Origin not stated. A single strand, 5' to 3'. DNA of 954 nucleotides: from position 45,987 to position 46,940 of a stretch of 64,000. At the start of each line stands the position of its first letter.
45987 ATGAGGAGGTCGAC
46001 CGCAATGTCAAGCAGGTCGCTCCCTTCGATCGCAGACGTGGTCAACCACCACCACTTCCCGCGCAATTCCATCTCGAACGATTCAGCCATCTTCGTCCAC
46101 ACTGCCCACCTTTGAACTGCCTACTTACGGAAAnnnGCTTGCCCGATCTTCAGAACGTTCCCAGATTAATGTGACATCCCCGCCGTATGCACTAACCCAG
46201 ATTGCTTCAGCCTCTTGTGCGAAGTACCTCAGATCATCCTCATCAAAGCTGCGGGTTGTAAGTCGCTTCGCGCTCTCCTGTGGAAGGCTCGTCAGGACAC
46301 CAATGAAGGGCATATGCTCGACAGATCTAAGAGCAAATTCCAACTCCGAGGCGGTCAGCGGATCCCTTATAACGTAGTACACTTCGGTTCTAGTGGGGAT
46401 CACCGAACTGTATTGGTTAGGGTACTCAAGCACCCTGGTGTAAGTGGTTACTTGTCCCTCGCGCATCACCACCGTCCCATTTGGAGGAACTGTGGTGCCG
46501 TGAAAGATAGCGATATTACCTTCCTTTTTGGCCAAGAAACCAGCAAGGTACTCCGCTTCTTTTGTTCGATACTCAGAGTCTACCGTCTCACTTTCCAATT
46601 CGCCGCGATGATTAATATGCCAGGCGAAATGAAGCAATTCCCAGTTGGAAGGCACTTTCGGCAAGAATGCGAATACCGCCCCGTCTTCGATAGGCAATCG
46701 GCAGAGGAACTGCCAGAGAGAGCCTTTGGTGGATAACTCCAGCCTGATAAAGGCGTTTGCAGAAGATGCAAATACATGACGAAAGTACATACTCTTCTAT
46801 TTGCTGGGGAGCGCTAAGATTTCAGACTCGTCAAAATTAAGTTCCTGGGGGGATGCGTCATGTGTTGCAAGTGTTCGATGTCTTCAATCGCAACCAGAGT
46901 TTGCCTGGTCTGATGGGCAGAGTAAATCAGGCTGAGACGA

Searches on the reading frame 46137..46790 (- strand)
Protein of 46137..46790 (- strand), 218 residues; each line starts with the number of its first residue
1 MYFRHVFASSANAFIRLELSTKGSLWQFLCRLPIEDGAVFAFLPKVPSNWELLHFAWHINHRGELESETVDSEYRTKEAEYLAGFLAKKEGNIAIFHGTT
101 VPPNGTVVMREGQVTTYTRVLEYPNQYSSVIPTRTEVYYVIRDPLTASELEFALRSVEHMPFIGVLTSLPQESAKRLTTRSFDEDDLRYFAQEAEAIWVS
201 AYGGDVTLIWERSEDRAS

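Call 6: search_protein_families(library=pfam, max_evalue=1, proteins=[window:46137-46790:-])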
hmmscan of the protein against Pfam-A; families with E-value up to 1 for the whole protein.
seq(218 aa): 1 family
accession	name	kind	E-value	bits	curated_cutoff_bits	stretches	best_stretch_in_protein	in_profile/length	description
PF20606.3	DUF6799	-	0.093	12.9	26.8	1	97-115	31-49/63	Domain of unknown function (DUF6799)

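Call 7: search_protein_families(library=padloc, max_evalue=1, proteins=[window:46137-46790:-])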
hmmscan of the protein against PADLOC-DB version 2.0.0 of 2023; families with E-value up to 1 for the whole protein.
seq(218 aa): 0 families

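Call 9: find_homologous_proteins(query=window:46137-46790:-, max_evalue=0.01)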
Query seq(218 aa) (218 aa): 3 proteins with E <= 0.01 among 92 candidates.
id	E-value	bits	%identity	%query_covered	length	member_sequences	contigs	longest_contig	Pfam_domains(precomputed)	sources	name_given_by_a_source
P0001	5.8e-143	492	100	100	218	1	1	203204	-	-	-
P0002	4.2e-91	322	66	98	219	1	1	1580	-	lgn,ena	-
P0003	1.8e-54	203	48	97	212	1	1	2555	-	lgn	-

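Call 10: search_protein_families(library=ncbifam, max_evalue=1, proteins=[window:46137-46790:-])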
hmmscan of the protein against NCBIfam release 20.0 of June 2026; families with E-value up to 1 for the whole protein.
seq(218 aa): 0 families

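Call 12: find_encoding_contigs(protein=P0002, flank=10000)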
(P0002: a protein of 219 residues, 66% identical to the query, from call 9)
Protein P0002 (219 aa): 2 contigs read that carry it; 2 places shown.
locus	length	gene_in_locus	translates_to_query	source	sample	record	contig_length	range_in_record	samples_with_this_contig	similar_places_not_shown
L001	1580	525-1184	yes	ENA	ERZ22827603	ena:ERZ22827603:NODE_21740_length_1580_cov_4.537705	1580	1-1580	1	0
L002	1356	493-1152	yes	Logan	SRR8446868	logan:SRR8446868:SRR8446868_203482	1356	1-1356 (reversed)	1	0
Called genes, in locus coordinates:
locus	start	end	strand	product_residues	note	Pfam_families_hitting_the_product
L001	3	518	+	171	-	?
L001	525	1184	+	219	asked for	-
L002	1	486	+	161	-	?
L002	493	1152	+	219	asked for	-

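Call 13: find_encoding_contigs(protein=P0003, flank=10000)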
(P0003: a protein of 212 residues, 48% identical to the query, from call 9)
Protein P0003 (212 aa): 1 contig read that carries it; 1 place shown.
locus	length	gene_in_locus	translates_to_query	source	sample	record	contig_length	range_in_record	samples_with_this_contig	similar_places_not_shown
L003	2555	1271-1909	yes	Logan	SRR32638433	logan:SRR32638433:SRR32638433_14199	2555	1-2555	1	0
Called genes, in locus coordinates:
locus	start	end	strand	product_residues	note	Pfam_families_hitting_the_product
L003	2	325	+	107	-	?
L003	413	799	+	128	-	PF15594:Imm50 (weak)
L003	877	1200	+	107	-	-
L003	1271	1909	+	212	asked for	-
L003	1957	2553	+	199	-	?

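Call 26: search_solved_structures(query=A3, max_evalue=10)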
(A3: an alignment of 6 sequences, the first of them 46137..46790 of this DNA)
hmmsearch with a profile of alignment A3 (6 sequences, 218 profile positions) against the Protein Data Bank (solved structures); distinct sequences matched with E-value up to 10: 2.
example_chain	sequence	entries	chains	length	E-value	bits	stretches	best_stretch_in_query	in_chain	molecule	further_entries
7ux3_B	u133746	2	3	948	0.31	13.7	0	102-146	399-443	AP-1 complex subunit beta-1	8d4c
8d4d_B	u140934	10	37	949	0.31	13.7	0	102-146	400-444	AP-1 complex subunit beta-1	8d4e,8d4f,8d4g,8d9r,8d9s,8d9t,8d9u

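Call 30: find_related_loci(query=A4, collection=genome_contigs, flank=10000)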
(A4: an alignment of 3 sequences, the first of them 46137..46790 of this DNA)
Query A4 (218 aa) in genome_contigs; peptide patterns used: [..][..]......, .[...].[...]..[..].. (x = any residue, [..] = any of these).
112 stretches matched a pattern; 3 encode a relative of the query (tblastn E <= 1e-3); 3 distinct loci.
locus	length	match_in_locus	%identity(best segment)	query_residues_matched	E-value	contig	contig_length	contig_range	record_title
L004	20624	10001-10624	45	7-213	2e-55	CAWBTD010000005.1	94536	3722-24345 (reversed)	MAG: Bryobacterales bacterium isolate MFD04580.bin.2.7 genome assembly, contig: contig_28100, whole genome shotgun seque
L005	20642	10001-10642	36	1-215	7e-46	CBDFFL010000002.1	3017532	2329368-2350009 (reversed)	MAG: Bryobacteraceae bacterium isolate 2474eac2-6c5e-401b-a239-edba537ed269 genome assembly, contig: contig_2, whole gen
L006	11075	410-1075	30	1-213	7e-23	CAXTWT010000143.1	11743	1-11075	MAG TPA_asm: uncultured Bryobacteraceae bacterium isolate public_SRR14722086_metawrap_bin.8 genome assembly, contig: pub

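Call 38: search_protein_representatives(alignment_id=A3)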
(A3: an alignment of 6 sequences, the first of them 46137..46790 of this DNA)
Query: 6 sequences, 218 profile positions. Proteins with E-value up to 0.001 (for the whole library): 520; up to 1e-10: 81; up to 1e-30: 13. The best 150 are listed.
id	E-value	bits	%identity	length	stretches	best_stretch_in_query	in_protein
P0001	1.4e-114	397.3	-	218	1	1-218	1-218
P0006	5.7e-74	264.6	-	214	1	1-213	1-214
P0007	4.8e-59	215.8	-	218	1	1-213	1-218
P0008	5.7e-52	192.7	-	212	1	1-211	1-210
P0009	7.1e-50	185.8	-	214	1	1-206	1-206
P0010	2.5e-46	174.2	-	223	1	1-215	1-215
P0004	3.3e-46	173.8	-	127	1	1-115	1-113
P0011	2.8e-45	170.8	-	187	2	1-105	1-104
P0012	1.8e-43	164.9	-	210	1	1-213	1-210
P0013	8.5e-43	162.7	-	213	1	1-213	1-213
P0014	4.2e-36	140.8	-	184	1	32-215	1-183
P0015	1.1e-35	139.4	-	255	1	1-212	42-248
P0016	3.4e-34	134.5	-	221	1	1-213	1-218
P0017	2.0e-29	119.0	-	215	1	1-211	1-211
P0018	1.9e-28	115.8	-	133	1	1-111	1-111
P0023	2.4e-16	76.2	-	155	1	1-96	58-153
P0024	4.2e-16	75.4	-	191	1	1-213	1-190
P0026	6.7e-16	74.7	-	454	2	10-215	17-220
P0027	1.0e-15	74.2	-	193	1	4-214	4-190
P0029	1.3e-15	73.8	-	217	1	1-214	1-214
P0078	4.0e-11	59.1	-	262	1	13-213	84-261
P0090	1.7e-10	57.1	-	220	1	11-216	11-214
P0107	2.3e-09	53.4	-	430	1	7-214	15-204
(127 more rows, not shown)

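Call 40: predict_structure(alignment_id=A3)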
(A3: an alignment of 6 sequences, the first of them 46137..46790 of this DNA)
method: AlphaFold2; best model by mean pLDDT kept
length: 218 residues; sequences in the alignment: 6
mean_pLDDT: 47.6   pTM: 0.49
mean pLDDT of the five models: 47.6, 46.3, 46.0, 37.5, 37.5
residues with pLDDT >= 90: 0; 70-90: 16; 50-70: 97; < 50: 105
segments of 3 or more residues with pLDDT < 50: 1-71, 100-107, 158-163, 200-218
pLDDT, mean of each block of 10 residues (from residue 1): 25 28 27 28 30 28 37 57 68 63 46 64 68 66 68 56 54 56 58 53 36 30
secondary structure, 60 per line:
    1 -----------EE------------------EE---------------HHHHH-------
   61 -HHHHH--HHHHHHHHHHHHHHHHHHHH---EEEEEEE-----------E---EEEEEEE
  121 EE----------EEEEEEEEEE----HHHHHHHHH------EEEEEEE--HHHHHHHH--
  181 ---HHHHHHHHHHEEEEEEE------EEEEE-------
elements in order: H49-53 H62-66 H69-88 E92-98 E114-122 E133-142 H147-155 E162-168 H171-178 H184-193 E194-200 E207-211

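Call 41: search_protein_families(library=pfam, alignment_id=A5, max_evalue=0.01)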
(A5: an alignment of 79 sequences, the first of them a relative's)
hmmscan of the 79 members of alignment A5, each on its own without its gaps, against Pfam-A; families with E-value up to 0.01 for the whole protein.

A. member 1, P0001 (218 aa): 0 families

B. families by the number of members that match (of 79 scanned): 3 families
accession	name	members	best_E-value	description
PF08391.16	Ly49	1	0.0033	Ly49-like protein, N-terminal region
PF02211.21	NHase_beta_C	1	0.009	Nitrile hydratase beta subunit, C-terminal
PF04339.18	FemAB_like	1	0.0097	Peptidogalycan biosysnthesis/recognition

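Call 43: find_encoding_contigs(protein=P0006, flank=10000, max_places=4)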
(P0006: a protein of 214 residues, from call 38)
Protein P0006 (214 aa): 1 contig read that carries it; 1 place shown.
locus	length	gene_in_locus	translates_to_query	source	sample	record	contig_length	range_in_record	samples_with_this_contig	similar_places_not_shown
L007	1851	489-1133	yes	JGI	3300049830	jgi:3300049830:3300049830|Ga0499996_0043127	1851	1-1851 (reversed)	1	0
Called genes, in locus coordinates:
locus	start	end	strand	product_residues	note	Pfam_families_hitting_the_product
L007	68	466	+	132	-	-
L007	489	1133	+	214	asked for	-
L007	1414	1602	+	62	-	-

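Call 45: find_encoding_contigs(protein=P0078, flank=10000, max_places=4)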
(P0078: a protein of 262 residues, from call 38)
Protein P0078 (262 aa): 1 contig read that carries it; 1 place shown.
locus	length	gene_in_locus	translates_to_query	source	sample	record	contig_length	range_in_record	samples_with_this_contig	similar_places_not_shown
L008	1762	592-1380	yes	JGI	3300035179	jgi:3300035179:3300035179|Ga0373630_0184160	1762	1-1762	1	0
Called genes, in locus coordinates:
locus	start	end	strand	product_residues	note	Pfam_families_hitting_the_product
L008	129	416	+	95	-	-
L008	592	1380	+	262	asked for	-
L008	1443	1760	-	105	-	?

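Call 46: find_encoding_contigs(protein=P0026, flank=10000, max_places=4)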
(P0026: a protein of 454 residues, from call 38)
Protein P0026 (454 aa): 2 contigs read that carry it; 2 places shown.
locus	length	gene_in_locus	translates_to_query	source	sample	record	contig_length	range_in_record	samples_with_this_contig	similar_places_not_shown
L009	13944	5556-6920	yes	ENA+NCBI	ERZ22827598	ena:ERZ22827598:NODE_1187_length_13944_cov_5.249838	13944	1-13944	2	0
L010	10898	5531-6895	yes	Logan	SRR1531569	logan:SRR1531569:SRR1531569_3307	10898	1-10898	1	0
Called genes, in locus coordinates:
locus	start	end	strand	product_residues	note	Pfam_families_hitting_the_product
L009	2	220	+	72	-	?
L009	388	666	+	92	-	-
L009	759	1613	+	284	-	PF13676:TIR_2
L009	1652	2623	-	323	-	PF04796:RepA_C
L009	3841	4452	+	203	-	-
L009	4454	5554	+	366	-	-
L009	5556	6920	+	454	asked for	-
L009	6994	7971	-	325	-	PF02367:TsaE (faint), PF13191:AAA_16 (weak), PF25199:nSTAND_NTPase5 (faint), PF00931:NB-ARC (weak), PF13401:AAA_22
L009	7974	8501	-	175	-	-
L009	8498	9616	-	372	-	-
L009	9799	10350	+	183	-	PF00239:Resolvase, PF02796:HTH_7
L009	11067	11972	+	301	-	-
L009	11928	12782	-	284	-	PF08843:AbiEii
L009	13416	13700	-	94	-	-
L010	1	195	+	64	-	?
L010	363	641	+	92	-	-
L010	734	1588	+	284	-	PF13676:TIR_2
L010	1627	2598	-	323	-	PF04796:RepA_C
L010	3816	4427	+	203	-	-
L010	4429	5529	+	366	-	-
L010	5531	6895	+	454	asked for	-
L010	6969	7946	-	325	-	PF02367:TsaE (faint), PF13191:AAA_16 (weak), PF25199:nSTAND_NTPase5 (faint), PF00931:NB-ARC (weak), PF13401:AAA_22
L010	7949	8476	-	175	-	-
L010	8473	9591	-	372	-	-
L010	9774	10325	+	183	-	PF00239:Resolvase, PF02796:HTH_7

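Call 54: search_protein_families(library=pfam, max_evalue=1, proteins=[L009:3841-4452:+, L009:4415-5554:+])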
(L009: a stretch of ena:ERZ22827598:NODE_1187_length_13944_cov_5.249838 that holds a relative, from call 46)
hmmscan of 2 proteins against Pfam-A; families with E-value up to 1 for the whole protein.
L009:3841-4452:+ (203 aa): 1 family
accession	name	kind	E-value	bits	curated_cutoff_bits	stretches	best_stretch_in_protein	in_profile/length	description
PF13563.12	2_5_RNA_ligase2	-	0.021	15.3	27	1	70-180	17-114/152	2'-5' RNA ligase superfamily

L009:4415-5554:+ (379 aa): 1 family
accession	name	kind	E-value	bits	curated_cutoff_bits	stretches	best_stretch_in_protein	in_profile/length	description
PF00397.32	WW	-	0.93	10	26.9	1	140-155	6-22/31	WW domain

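Call 56: predict_structure(alignment_id=A5)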
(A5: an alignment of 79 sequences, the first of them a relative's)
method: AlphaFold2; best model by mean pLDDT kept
length: 218 residues; sequences in the alignment: 79
mean_pLDDT: 93.1   pTM: 0.89
mean pLDDT of the five models: 93.1, 92.4, 92.3, 92.3, 91.9
residues with pLDDT >= 90: 186; 70-90: 26; 50-70: 6; < 50: 0
segments of 3 or more residues with pLDDT < 50: none
pLDDT, mean of each block of 10 residues (from residue 1): 96 98 97 97 94 94 91 93 96 95 93 94 95 95 92 81 93 83 96 97 95 81
secondary structure, 60 per line:
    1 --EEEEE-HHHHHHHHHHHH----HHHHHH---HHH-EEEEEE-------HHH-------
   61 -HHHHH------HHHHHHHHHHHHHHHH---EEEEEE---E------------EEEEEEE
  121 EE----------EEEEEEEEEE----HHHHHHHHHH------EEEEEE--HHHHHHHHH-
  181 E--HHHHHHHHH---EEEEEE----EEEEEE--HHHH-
elements in order: E3-7 H9-20 H25-30 E38-43 H62-66 H73-88 E92-97 E114-122 E133-142 H147-156 E163-168 H171-179 H184-192 E196-201 E206-211 H214-217

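Call 61: fold_search(model_id=the predicted structure, library=pdb)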
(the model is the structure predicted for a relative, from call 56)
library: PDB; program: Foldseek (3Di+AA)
matches with E <= 10: 544; with E <= 0.001: 0
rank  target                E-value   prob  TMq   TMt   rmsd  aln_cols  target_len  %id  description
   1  6zm9                  1.1e-01  0.21  0.16  0.23  15.2       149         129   13  PHAGE SAM LYASE IN COMPLEX WITH S-METHYL-5'-THIOADENOSINE (released 2021-02-24)
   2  4pn0_C                1.7e-01  0.03  0.10  0.09  19.1       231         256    9  Structure of S. pombe Pct1 RNA triphosphatase (released 2014-11-12)
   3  6pnp_B                1.8e-01  0.10  0.11  0.16  13.5        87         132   14  Crystal structure of the splice insert-free neurexin-1 LNS2 domain in complex with neurexophilin-1 (released 2019-10-09)
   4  3ahp_A                2.1e-01  0.23  0.19  0.33  10.1       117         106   14  Crystal structure of stable protein, CutA1, from a psychrotrophic bacterium Shewanella sp. SIB1 (released 2011-01-05)
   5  3sy3_A                2.1e-01  0.06  0.14  0.17  14.5       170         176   10  GBAA_1210 protein, a putative adenylate cyclase, from Bacillus anthracis (released 2011-07-27)
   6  4pn1_A                2.2e-01  0.02  0.10  0.10  17.5       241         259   10  Structure of S. pombe Pct1 RNA triphosphatase in complex with the Spt5 CTD (released 2014-11-12)
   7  4u7u_K                2.4e-01  0.07  0.14  0.14  18.1       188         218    9  Crystal structure of RNA-guided immune Cascade complex from E.coli (released 2014-08-27)
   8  4ki3_G                2.8e-01  0.06  0.15  0.17  12.6       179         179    8  1.70 Angstrom resolution crystal structure of outer-membrane lipoprotein carrier protein (lolA) from Yersinia pestis C (released 2013-05-15)
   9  1umj_A                3.0e-01  0.18  0.19  0.33  11.0       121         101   11  Crystal structure of Pyrococcus horikoshii CutA in the presence of 3M guanidine hydrochloride (released 2004-10-05)
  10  4ki3_I                3.2e-01  0.06  0.15  0.15  15.0       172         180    9  1.70 Angstrom resolution crystal structure of outer-membrane lipoprotein carrier protein (lolA) from Yersinia pestis C (released 2013-05-15)
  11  9gnm_B                3.4e-01  0.14  0.13  0.14  14.8       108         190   15  X-ray crystal structure of VvPYL1 (released 2024-10-16)
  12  4ki3_D                3.4e-01  0.07  0.16  0.18  12.0       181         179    7  1.70 Angstrom resolution crystal structure of outer-membrane lipoprotein carrier protein (lolA) from Yersinia pestis C (released 2013-05-15)
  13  8w6v_B                3.6e-01  0.03  0.15  0.08  20.4       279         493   13  Structural basis of chorismate isomerization by Arabidopsis isochorismate synthase ICS1 (released 2024-05-22)
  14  2zom_B                4.0e-01  0.21  0.20  0.32   8.1       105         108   12  Crystal structure of CutA1 from Oryza sativa (released 2009-05-26)
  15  5a76_C                4.0e-01  0.16  0.20  0.32   9.5       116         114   14  KSHV LANA (ORF73) C-terminal domain, open non-ring conformation: orthorhombic crystal form (released 2015-10-28)
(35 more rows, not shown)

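Call 64: find_related_loci(query=A7, collection=metagenome_contigs, flank=6000)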
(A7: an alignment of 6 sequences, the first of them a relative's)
Query A7 (218 aa) in metagenome_contigs; peptide patterns used: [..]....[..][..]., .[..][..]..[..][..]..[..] (x = any residue, [..] = any of these).
153 stretches matched a pattern; 1 encode a relative of the query (tblastn E <= 1e-3); 1 distinct loci.
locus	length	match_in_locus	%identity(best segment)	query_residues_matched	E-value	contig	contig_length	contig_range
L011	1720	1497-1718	49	1-74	3e-17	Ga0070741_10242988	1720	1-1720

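Call 72: fold_search(model_id=the predicted structure, library=viral)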
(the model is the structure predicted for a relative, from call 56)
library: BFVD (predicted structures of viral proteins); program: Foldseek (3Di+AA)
matches with E <= 10: 704; with E <= 0.001: 0
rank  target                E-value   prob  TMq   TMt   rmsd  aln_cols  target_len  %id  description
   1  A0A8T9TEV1            4.6e-02  0.05  0.12  0.09  19.5       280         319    6  (no name in the UniProt tables at hand)
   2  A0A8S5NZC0            8.2e-02  0.08  0.11  0.09  19.4       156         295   10  Pvc1, Pvc9, Pvc11, Pvc12, Pvc4, Photorhabdus asymbiotica, PVC, contractile.5A (Fragment) [Ackermannviridae sp. ctClB2]
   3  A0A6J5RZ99            9.8e-02  0.23  0.19  0.17  18.6       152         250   13  Uncharacterized protein [uncultured Caudovirales phage]
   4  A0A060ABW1            1.0e-01  0.60  0.22  0.35  11.1       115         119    8  Uncharacterized protein [Listeria phage LMSP-25]
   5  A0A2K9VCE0            1.0e-01  0.21  0.16  0.25  13.9       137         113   13  Uncharacterized protein [Lactobacillus phage Bacchae]
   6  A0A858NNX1            1.0e-01  0.12  0.16  0.14  17.0       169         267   14  (no name in the UniProt tables at hand)
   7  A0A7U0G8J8            1.2e-01  0.44  0.20  0.30  11.4       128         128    8  (no name in the UniProt tables at hand)
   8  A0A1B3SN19            1.3e-01  0.14  0.17  0.19  16.4       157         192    8  Uncharacterized protein [Sulfolobus islandicus rod-shaped virus 3]
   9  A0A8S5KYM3            1.5e-01  0.30  0.19  0.26   7.6       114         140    9  Uncharacterized protein [ssRNA phage Gephyllon.3_17]
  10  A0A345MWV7            1.5e-01  0.20  0.20  0.16  11.8       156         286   10  (no name in the UniProt tables at hand)
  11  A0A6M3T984            1.6e-01  0.12  0.12  0.18   9.1        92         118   14  (no name in the UniProt tables at hand)
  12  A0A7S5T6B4            1.8e-01  0.23  0.15  0.12  16.6       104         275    8  (no name in the UniProt tables at hand)
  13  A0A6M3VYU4            1.8e-01  0.11  0.17  0.22  14.6       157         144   12  Uncharacterized protein [Saccharolobus solfataricus rod-shaped virus 1]
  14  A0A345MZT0            1.8e-01  0.11  0.16  0.19  18.6       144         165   11  (no name in the UniProt tables at hand)
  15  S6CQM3                1.8e-01  0.06  0.14  0.08  14.5       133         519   18  Phage tail fiber protein [Streptococcus phage SP-QS1]
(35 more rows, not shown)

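Call 73: find_encoding_contigs(protein=P0023, flank=10000, max_places=4)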
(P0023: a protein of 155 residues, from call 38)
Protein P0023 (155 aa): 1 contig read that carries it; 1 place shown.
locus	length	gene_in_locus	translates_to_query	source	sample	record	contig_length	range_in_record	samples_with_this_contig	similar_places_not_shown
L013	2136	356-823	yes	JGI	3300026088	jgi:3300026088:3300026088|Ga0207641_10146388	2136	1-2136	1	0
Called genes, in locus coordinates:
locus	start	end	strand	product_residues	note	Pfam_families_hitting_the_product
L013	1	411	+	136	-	?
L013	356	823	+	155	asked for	-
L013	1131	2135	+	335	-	?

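Call 74: find_encoding_contigs(protein=P0107, flank=10000, max_places=4)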
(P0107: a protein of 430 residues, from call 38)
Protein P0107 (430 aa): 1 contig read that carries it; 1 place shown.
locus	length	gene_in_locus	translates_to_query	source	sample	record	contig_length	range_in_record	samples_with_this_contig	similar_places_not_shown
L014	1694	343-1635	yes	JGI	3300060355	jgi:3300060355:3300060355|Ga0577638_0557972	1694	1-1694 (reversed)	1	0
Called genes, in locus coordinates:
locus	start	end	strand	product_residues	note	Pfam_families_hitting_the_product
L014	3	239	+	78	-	?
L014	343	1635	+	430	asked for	-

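Call 80: find_encoding_contigs(protein=P0024, flank=8000, max_places=5)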
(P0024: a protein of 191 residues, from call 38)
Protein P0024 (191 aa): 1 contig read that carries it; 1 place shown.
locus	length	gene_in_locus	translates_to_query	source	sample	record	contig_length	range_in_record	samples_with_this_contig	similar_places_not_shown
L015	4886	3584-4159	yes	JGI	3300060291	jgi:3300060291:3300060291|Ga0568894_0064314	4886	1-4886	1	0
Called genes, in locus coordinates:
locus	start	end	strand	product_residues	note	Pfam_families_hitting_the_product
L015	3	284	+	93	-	?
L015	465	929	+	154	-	PF14891:Peptidase_M91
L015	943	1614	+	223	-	-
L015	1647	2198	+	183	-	PF13503:DUF4123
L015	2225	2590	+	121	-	-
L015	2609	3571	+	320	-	PF15535:Ntox37 (faint)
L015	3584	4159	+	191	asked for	-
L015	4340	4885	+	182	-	?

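Call 81: find_encoding_contigs(protein=P0027, flank=8000, max_places=5)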
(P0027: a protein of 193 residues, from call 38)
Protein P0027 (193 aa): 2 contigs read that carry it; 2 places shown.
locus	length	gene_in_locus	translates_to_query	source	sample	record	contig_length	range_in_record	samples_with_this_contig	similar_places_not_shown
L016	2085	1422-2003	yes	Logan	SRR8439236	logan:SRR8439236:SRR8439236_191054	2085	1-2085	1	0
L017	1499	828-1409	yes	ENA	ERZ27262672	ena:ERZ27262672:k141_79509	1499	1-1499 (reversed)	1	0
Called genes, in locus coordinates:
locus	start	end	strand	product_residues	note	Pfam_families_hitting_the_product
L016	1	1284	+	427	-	?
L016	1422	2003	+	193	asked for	-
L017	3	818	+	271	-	?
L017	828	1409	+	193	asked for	-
